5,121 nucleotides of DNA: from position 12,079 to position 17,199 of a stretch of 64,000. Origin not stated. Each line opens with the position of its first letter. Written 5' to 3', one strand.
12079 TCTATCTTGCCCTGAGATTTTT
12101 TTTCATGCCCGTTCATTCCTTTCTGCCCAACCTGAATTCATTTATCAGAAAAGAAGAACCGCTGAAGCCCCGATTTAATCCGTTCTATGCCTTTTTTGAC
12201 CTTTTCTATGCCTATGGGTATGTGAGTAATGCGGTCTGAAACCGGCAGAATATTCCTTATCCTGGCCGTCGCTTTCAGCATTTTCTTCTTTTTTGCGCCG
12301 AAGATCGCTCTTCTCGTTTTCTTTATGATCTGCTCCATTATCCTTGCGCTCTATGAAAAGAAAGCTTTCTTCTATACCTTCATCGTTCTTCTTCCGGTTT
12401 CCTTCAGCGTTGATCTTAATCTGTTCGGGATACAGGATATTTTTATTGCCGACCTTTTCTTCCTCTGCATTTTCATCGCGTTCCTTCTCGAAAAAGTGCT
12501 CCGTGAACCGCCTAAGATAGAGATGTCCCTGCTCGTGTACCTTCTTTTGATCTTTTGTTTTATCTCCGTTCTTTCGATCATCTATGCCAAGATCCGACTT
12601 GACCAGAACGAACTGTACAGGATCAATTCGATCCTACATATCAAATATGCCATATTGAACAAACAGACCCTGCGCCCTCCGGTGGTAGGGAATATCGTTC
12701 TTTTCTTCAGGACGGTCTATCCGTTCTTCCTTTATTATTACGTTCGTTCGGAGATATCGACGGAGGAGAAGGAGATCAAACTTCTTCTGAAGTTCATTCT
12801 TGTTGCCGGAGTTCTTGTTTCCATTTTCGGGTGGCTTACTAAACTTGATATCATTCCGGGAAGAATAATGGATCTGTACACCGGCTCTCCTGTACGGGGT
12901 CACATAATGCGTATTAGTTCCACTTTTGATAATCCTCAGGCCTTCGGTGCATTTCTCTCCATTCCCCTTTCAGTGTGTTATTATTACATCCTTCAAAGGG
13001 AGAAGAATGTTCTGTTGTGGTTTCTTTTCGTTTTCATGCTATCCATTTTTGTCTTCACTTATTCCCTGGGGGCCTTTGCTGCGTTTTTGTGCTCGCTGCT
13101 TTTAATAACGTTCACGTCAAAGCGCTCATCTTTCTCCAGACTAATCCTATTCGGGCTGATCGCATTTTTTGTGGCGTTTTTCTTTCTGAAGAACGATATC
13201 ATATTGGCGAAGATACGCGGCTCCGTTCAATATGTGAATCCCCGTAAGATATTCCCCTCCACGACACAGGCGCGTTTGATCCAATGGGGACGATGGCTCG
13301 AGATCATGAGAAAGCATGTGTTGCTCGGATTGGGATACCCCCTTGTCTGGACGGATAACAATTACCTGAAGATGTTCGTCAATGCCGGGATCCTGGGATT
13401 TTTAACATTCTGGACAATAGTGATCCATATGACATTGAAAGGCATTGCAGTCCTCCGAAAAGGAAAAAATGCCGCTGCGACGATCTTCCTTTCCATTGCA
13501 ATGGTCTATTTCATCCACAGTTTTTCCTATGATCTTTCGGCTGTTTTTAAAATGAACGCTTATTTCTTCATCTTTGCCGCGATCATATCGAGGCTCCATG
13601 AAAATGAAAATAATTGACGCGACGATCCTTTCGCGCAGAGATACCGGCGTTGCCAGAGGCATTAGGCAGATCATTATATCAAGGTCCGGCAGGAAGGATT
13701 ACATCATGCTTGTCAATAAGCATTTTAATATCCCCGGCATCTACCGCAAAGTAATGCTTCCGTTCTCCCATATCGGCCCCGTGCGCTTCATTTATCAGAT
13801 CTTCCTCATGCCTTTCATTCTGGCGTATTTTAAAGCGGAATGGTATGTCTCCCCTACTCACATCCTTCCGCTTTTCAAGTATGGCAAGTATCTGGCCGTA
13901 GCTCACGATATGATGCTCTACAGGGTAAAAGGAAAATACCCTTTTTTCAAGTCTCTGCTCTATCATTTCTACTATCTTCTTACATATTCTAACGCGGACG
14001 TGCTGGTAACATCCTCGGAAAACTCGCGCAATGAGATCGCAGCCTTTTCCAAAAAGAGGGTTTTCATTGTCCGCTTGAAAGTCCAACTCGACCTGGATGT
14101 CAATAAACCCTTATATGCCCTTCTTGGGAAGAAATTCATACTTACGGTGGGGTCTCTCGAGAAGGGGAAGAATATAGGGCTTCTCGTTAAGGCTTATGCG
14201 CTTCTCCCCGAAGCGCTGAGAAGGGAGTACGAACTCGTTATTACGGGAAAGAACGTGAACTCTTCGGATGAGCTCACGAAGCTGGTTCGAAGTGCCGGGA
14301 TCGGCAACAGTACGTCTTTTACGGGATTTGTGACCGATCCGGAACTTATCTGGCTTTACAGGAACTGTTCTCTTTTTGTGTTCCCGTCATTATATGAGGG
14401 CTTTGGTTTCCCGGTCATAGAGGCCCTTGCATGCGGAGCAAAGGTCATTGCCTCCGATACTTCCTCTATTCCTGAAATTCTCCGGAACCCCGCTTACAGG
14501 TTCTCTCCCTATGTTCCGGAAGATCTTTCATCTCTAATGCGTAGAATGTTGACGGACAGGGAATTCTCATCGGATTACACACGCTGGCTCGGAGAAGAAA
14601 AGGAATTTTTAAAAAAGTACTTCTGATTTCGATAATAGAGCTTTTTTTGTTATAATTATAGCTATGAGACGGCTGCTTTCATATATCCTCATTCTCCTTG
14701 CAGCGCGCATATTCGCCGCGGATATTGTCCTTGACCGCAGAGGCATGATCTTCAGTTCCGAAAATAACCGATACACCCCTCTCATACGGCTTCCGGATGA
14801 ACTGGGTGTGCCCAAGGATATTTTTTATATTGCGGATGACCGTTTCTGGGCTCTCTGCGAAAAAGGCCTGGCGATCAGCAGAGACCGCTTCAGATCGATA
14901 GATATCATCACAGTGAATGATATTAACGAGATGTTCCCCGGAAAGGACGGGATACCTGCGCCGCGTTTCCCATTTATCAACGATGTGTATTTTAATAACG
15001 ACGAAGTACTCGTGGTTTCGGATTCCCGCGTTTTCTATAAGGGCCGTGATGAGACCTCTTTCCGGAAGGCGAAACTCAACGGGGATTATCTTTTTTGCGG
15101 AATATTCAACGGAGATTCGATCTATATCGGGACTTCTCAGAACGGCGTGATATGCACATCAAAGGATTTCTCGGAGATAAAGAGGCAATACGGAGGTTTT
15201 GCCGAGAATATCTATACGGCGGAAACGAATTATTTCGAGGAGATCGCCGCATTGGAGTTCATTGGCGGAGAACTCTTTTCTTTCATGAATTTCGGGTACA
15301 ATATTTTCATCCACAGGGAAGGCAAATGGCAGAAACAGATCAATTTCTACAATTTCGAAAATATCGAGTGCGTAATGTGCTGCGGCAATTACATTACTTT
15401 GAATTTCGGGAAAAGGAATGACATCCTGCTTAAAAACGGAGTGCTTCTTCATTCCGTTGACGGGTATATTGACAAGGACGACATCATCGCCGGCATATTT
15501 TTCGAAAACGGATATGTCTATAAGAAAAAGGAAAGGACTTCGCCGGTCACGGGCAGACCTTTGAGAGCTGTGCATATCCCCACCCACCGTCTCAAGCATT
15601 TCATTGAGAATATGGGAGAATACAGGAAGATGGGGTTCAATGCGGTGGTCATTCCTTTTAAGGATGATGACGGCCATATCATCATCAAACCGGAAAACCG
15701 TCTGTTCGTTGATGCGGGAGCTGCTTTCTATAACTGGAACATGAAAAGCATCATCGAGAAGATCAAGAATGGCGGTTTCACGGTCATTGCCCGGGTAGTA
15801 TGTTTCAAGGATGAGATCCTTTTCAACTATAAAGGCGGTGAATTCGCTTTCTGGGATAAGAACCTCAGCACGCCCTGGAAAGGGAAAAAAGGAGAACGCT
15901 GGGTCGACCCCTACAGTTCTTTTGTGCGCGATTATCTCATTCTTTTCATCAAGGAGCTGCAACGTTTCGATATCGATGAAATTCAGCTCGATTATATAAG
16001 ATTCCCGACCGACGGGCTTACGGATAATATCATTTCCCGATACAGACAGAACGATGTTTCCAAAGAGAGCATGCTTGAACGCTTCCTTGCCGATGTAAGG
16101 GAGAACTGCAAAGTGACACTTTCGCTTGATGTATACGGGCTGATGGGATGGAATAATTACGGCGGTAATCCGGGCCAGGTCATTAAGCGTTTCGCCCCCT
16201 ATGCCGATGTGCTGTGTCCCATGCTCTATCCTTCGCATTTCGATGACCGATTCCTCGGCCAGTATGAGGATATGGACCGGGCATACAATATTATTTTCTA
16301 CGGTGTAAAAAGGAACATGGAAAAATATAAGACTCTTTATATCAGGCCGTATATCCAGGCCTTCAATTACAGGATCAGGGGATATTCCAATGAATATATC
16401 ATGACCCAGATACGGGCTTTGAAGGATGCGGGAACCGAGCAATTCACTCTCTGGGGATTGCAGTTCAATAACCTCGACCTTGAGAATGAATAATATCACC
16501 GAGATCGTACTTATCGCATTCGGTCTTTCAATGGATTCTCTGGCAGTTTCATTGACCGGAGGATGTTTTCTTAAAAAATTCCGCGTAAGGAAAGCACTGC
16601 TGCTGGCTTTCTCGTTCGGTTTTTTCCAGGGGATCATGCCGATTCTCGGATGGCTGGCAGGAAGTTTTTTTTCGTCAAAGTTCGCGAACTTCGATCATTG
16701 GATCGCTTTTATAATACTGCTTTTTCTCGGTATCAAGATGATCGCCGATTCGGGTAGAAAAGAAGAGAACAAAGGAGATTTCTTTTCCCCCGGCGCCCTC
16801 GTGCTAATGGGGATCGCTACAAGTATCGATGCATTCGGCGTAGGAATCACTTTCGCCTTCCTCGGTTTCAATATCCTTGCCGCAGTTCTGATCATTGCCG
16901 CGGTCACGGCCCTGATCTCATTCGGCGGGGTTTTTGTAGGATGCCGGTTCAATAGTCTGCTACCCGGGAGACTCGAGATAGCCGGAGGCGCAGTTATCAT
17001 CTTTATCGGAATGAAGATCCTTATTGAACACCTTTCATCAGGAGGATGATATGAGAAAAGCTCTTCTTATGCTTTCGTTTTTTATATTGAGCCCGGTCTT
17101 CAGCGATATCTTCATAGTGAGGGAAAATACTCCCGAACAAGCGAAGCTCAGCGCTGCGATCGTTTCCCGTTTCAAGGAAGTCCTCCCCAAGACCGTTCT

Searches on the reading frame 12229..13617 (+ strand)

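Call 12: search_protein_families(library=pfam, proteins=[window:12229-13617:+], max_evalue=0.00001)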
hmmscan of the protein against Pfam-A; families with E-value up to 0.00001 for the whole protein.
window:12229-13617:+ (462 aa): 1 family
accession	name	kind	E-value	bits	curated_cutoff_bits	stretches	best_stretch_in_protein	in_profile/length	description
PF04932.20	Wzy_C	-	8.2e-07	29.4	31.7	1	265-394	1-148/149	O-Antigen ligase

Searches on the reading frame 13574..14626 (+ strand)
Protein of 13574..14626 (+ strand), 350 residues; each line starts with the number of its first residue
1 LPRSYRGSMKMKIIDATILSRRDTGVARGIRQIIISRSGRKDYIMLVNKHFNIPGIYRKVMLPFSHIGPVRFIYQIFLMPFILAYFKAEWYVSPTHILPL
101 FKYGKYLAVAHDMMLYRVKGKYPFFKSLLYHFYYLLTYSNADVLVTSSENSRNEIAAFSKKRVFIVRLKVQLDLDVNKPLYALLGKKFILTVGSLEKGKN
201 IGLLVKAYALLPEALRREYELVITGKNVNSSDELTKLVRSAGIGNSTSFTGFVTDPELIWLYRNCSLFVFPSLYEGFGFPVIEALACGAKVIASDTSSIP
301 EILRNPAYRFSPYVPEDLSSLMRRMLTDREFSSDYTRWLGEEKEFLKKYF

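Call 12: search_protein_families(library=pfam, proteins=[window:13574-14626:+], max_evalue=0.00001)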
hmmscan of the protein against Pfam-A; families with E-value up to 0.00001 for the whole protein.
window:13574-14626:+ (350 aa): 3 families
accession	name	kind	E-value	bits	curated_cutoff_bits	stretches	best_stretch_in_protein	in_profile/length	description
PF00534.26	Glycos_transf_1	-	4.2e-34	118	26.4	1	185-334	14-164/172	Glycosyl transferases group 1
PF13692.12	Glyco_trans_1_4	-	2.5e-25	89.8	27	1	187-328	2-142/142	Glycosyl transferases group 1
PF20706.3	GT4-conflict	-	5.3e-11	42.6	26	1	163-310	172-324/385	Family 4 Glycosyltransferase in conflict systems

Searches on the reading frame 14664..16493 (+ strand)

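Call 12: search_protein_families(library=pfam, proteins=[window:14664-16493:+], max_evalue=0.00001)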
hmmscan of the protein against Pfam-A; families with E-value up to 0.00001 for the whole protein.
window:14664-16493:+ (609 aa): 1 family
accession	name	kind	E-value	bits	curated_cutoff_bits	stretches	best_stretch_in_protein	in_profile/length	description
PF13200.12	DUF4015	-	3.3e-63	214.1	27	1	320-598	22-308/313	Putative glycosyl hydrolase domain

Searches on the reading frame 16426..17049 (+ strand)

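Call 12: search_protein_families(library=pfam, proteins=[window:16426-17049:+], max_evalue=0.00001)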
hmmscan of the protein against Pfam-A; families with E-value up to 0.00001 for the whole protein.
window:16426-17049:+ (207 aa): 1 family
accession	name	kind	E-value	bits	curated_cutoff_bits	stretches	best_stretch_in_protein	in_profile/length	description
PF02659.21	Mntp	-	6.2e-45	153.1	24.4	1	52-199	2-152/152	Putative manganese efflux pump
